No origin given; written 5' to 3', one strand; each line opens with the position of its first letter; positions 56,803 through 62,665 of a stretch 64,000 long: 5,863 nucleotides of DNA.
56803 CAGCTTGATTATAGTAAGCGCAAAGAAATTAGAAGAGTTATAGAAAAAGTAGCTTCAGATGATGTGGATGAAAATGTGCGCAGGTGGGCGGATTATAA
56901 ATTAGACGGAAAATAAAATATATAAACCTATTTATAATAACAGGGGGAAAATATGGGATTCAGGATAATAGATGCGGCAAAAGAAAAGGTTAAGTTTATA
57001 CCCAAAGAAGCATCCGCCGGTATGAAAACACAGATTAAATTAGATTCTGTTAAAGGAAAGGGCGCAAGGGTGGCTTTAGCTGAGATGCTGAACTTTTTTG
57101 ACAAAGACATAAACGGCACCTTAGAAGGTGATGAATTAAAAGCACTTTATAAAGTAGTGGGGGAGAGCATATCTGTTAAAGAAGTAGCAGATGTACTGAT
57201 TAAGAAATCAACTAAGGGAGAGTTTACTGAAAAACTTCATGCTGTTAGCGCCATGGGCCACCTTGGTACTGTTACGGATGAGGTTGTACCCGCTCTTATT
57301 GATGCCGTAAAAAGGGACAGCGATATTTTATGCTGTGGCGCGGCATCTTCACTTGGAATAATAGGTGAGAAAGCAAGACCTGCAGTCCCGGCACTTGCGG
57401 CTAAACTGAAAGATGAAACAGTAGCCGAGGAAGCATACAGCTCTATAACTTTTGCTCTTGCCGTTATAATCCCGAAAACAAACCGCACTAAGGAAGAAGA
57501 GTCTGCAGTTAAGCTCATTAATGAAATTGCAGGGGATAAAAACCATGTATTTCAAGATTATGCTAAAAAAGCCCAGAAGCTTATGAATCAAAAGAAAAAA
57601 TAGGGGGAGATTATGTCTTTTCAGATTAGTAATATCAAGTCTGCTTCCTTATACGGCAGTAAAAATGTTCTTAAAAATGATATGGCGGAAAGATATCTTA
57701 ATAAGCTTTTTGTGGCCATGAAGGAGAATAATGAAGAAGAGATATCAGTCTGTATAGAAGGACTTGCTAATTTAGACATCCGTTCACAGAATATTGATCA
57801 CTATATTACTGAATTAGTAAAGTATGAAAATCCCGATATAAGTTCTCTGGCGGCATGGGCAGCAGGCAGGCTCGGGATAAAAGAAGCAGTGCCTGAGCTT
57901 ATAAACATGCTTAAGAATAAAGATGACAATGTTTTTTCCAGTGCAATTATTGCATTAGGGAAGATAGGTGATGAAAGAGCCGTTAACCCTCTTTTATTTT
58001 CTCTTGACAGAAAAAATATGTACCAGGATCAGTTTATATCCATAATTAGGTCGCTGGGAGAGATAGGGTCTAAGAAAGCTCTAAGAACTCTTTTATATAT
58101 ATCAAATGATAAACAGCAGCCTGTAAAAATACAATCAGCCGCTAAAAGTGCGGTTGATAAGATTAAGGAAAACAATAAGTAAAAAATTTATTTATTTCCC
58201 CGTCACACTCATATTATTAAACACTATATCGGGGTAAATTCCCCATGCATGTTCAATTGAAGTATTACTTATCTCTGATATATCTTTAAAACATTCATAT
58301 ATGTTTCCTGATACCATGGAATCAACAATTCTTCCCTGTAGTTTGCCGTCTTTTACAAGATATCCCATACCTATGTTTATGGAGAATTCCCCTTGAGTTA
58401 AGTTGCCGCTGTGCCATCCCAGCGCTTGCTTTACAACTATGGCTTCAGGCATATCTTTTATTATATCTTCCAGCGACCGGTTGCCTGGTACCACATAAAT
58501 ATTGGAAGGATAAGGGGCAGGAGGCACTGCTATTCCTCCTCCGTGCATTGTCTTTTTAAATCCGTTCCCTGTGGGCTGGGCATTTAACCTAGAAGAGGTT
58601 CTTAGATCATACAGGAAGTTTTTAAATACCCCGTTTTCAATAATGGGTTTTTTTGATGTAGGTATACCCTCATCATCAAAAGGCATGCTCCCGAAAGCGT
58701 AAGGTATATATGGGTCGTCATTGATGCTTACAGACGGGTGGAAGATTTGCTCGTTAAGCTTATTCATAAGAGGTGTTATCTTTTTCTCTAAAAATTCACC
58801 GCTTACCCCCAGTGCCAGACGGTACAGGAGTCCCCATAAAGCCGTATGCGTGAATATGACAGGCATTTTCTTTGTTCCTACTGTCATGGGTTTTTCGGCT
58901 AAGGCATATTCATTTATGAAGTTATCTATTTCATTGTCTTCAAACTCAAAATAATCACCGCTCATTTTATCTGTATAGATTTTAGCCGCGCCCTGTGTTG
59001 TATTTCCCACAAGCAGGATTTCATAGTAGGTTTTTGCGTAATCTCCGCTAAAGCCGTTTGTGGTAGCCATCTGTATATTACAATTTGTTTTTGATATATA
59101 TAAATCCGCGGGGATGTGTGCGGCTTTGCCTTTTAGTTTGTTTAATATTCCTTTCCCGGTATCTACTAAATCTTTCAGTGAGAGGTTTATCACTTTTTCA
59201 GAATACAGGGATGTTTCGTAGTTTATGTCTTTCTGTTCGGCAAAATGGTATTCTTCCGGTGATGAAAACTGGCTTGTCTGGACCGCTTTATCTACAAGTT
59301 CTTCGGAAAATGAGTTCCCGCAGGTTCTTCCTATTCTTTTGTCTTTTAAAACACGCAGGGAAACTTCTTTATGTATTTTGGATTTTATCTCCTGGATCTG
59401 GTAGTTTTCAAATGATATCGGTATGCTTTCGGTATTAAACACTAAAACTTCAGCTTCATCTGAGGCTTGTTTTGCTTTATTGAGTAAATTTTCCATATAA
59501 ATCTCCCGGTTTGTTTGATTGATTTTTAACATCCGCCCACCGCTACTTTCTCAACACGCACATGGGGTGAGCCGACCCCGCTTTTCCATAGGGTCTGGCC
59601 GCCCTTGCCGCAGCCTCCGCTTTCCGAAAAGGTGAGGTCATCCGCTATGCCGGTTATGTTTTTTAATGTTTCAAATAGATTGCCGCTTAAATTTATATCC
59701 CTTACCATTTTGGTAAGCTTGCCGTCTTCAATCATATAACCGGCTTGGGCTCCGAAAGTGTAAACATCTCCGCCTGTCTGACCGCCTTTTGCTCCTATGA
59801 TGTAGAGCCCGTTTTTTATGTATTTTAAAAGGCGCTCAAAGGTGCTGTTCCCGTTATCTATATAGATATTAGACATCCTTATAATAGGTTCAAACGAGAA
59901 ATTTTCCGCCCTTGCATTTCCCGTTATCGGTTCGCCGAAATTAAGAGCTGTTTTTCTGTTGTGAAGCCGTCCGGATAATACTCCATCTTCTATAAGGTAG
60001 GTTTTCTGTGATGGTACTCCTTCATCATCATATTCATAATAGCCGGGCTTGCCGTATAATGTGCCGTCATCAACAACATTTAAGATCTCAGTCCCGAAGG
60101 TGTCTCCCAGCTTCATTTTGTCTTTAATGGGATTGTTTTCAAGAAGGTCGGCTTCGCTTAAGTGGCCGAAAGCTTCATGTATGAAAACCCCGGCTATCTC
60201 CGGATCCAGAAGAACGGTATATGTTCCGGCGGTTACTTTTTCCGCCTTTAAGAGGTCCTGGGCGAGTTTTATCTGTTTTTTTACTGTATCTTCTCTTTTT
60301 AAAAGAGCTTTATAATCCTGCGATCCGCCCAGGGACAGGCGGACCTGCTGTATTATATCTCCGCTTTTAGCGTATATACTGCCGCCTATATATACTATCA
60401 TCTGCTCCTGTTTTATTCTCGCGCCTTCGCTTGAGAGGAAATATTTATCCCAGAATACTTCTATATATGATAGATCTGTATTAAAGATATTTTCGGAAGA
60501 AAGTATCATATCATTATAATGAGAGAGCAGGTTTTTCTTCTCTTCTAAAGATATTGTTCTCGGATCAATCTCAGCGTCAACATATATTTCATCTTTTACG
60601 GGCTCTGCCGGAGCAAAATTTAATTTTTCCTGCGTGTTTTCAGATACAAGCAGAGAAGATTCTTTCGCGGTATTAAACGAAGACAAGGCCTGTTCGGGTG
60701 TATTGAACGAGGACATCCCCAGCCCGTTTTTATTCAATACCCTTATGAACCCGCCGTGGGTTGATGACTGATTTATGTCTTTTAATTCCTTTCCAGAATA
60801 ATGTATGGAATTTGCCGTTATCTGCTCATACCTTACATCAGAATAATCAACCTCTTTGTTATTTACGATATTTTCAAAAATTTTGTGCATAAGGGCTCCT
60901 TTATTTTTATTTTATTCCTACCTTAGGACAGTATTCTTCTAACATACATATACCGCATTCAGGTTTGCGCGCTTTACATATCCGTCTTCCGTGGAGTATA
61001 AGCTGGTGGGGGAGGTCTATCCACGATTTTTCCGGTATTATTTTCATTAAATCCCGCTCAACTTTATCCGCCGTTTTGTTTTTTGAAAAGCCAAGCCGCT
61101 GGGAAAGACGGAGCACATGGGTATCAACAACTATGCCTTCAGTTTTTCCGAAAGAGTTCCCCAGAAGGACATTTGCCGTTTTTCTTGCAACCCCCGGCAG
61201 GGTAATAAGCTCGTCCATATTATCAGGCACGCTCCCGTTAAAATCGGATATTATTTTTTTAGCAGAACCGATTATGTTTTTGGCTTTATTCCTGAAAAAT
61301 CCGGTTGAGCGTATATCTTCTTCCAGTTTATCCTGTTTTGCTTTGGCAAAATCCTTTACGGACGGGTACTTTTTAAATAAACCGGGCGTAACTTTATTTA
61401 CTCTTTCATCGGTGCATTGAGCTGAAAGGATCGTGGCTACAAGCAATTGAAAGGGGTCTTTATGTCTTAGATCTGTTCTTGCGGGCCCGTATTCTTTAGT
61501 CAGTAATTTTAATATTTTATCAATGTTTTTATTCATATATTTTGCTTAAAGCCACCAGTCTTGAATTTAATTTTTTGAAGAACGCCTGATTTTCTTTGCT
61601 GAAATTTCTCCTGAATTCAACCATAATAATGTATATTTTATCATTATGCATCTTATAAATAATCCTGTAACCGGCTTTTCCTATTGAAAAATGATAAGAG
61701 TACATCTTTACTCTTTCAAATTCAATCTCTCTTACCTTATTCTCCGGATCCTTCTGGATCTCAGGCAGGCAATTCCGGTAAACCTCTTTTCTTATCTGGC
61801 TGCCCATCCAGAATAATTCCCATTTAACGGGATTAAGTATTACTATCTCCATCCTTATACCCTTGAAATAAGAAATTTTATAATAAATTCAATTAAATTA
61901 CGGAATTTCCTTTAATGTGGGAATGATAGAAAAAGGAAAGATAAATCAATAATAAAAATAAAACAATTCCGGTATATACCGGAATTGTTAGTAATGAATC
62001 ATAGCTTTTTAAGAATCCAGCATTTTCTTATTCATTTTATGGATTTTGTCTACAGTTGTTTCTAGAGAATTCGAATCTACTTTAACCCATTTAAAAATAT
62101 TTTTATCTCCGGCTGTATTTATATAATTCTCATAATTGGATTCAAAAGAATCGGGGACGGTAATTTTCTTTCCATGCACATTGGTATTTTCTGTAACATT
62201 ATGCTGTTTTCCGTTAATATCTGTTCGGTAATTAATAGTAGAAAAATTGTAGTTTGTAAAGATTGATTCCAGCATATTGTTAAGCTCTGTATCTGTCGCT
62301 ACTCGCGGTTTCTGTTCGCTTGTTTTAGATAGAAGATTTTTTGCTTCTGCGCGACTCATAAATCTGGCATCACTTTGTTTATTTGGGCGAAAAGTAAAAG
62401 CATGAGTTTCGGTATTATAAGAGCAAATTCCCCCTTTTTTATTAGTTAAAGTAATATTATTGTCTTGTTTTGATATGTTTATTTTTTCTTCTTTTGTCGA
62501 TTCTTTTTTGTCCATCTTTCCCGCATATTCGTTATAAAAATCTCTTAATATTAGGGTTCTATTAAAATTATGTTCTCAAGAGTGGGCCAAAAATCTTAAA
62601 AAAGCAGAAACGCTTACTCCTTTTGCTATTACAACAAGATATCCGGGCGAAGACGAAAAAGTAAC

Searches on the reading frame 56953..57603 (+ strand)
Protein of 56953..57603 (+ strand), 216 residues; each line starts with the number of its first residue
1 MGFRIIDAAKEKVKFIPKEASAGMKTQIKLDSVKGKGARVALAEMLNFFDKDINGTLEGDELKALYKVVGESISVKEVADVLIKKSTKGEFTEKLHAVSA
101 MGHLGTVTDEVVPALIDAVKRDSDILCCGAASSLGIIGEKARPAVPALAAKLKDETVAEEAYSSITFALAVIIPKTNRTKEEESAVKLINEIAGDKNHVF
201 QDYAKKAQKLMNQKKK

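Call 11: search_protein_families(library=pfam, proteins=[window:56953-57603:+], max_evalue=0.01)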
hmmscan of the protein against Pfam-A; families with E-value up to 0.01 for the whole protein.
window:56953-57603:+ (216 aa): 3 families
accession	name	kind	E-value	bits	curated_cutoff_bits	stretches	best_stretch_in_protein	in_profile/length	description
PF13646.12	HEAT_2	-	2.3e-05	25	27.7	1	91-161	14-83/88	HEAT repeats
PF03130.22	HEAT_PBS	-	4.9e-05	23.9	20.9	0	97-119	5-25/27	PBS lyase HEAT-like repeat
PF13499.12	EF-hand_7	-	0.0032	18.2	30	0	41-82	3-46/67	EF-hand domain pair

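Call 32: search_protein_families(library=padloc, proteins=[window:56953-57603:+], max_evalue=0.01)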
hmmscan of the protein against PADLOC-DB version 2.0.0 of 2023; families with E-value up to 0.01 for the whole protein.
window:56953-57603:+ (216 aa): 0 families

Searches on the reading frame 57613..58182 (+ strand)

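Call 12: search_protein_families(library=pfam, proteins=[window:57613-58182:+], max_evalue=0.01)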
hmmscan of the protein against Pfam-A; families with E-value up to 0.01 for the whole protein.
window:57613-58182:+ (189 aa): 5 families
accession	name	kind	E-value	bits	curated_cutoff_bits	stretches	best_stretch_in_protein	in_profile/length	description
PF13646.12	HEAT_2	-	3.4e-16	59.8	27.7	1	65-132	5-72/88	HEAT repeats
PF03130.22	HEAT_PBS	-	8.3e-10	38.6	20.9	1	110-132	4-26/27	PBS lyase HEAT-like repeat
PF13513.12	HEAT_EZ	-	0.00023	22.1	27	1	88-118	25-55/55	HEAT-like repeat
PF02985.28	HEAT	-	0.0024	18.4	23.5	0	93-119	2-28/31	HEAT repeat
PF01347.28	Vitellogenin_N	-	0.0056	15.8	24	0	138-188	476-527/590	Lipoprotein amino terminal region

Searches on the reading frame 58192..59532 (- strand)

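Call 12: search_protein_families(library=pfam, proteins=[window:58192-59532:-], max_evalue=0.01)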
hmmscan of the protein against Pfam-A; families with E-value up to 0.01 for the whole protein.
window:58192-59532:- (446 aa): 2 families
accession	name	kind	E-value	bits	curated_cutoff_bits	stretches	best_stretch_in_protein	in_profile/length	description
PF19289.4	PmbA_TldD_3rd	-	1.8e-61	207.6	22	1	220-445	1-220/220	PmbA/TldA metallopeptidase C-terminal domain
PF01523.21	PmbA_TldD_1st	-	1.2e-07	32.2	20.9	1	27-85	1-63/65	PmbA/TldA metallopeptidase domain 1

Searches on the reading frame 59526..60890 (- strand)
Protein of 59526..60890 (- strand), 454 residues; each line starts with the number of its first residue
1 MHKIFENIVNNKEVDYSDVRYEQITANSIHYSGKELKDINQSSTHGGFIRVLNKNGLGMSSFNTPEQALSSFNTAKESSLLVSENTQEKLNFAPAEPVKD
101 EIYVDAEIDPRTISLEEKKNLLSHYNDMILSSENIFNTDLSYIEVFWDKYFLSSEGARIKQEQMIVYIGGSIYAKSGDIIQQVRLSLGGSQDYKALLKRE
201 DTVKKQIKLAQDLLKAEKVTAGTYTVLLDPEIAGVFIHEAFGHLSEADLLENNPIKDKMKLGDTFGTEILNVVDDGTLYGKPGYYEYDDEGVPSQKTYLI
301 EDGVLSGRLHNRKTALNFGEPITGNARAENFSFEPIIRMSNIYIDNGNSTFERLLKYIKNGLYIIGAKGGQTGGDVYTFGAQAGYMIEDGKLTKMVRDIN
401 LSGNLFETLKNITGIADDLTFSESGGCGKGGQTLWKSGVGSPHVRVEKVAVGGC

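Call 12: search_protein_families(library=pfam, proteins=[window:59526-60890:-], max_evalue=0.01)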
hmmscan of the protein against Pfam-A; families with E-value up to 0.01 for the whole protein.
window:59526-60890:- (454 aa): 3 families
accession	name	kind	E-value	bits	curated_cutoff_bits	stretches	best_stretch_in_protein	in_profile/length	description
PF19289.4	PmbA_TldD_3rd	-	4.2e-63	212.9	22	1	222-453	2-220/220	PmbA/TldA metallopeptidase C-terminal domain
PF19290.4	PmbA_TldD_2nd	-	5.3e-06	27.3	20.9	1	109-202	2-94/109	PmbA/TldA metallopeptidase central domain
PF01523.21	PmbA_TldD_1st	-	9.3e-06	26.1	20.9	1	18-66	2-50/65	PmbA/TldA metallopeptidase domain 1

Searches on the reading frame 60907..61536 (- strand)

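Call 12: search_protein_families(library=pfam, proteins=[window:60907-61536:-], max_evalue=0.01)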
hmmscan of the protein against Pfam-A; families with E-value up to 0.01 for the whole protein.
window:60907-61536:- (209 aa): 5 families
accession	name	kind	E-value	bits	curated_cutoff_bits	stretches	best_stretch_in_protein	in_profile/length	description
PF00730.31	HhH-GPD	-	4.1e-30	104.7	26.2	1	33-168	1-107/108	HhH-GPD superfamily base excision DNA repair protein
PF00633.29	HHH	-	2.2e-05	24.5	24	1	99-125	2-28/30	Helix-hairpin-helix motif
PF10576.14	EndIII_4Fe-2S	-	0.00011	22.8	20.5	1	187-203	1-17/17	Iron-sulfur binding domain of endonuclease III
PF22175.2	Ogg-HhH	-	0.00045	20.3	27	1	15-156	7-150/173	8-oxoguanine DNA glycosylase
PF14520.12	HHH_5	-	0.005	17.7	27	0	108-157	2-49/57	Helix-hairpin-helix domain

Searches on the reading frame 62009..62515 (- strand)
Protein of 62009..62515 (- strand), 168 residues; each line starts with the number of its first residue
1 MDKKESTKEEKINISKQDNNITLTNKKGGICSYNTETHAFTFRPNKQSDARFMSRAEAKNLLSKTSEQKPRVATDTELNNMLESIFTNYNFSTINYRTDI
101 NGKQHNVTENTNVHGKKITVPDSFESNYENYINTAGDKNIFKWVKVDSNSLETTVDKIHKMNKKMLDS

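Call 12: search_protein_families(library=pfam, proteins=[window:62009-62515:-], max_evalue=0.01)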
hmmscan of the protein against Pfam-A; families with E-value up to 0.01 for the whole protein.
window:62009-62515:- (168 aa): 1 family
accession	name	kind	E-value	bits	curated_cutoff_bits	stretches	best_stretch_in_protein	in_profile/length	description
PF22054.2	BVU_2266-like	-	0.00083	19.2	27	1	23-103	82-163/237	BVU_2266-like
